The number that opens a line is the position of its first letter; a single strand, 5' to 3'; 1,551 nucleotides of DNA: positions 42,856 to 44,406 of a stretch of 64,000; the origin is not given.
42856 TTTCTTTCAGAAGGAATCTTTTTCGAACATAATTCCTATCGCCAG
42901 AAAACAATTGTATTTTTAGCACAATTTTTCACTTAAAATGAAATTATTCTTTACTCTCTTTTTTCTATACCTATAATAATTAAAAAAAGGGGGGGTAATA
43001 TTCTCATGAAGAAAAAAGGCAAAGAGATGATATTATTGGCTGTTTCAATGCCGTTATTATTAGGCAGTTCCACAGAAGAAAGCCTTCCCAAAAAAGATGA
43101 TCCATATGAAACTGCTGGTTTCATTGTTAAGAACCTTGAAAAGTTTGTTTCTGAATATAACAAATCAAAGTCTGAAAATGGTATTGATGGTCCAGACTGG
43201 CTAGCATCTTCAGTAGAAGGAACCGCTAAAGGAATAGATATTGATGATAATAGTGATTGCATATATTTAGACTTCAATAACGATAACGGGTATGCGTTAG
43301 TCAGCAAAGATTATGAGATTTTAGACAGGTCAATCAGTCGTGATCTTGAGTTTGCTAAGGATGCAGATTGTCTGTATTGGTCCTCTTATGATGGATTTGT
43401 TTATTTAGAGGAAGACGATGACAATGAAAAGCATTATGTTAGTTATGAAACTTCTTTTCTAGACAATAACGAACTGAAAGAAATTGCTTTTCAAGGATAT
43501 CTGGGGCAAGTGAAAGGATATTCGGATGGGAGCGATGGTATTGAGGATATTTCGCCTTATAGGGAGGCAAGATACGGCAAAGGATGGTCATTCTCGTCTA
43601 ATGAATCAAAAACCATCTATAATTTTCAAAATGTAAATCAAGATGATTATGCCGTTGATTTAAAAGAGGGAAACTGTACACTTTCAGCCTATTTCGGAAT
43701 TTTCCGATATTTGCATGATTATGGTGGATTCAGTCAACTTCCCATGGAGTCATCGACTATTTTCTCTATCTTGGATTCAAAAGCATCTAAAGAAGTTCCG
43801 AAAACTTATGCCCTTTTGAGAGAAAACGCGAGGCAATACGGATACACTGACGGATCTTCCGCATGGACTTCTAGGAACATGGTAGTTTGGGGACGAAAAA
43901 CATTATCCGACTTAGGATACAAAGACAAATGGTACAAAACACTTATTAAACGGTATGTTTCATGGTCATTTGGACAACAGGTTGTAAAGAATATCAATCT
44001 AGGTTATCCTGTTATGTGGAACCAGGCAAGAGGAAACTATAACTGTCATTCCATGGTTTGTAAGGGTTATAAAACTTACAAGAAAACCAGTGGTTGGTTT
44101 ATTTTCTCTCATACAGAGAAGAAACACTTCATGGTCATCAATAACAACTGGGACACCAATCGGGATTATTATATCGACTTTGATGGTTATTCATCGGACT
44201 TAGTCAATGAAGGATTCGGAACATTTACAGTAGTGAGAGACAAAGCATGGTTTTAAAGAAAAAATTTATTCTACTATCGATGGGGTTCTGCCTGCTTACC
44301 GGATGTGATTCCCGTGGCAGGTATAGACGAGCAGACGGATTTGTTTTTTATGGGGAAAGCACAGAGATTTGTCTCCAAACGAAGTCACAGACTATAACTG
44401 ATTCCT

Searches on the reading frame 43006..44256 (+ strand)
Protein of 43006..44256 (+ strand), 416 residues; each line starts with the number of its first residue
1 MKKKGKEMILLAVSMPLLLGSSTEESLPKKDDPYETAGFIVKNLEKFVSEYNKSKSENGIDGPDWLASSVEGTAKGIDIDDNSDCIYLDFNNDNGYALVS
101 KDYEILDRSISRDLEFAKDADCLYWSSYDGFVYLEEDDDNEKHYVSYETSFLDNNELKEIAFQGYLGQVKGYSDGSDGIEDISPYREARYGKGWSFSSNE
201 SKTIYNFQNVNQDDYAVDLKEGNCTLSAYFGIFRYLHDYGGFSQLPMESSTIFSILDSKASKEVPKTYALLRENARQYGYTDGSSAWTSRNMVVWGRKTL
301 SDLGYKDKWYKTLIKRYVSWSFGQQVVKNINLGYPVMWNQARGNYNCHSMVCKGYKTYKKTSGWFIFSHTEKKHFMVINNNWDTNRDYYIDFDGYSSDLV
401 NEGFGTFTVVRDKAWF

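Call 22: search_protein_families(library=pfam, proteins=[window:43006-44256:+], max_evalue=0.01)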
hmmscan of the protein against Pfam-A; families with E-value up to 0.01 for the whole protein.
window:43006-44256:+ (416 aa): 1 family
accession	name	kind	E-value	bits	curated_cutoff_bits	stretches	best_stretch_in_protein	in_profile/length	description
PF01640.23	Peptidase_C10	-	0.0036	18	26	1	277-389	99-193/194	Peptidase C10 family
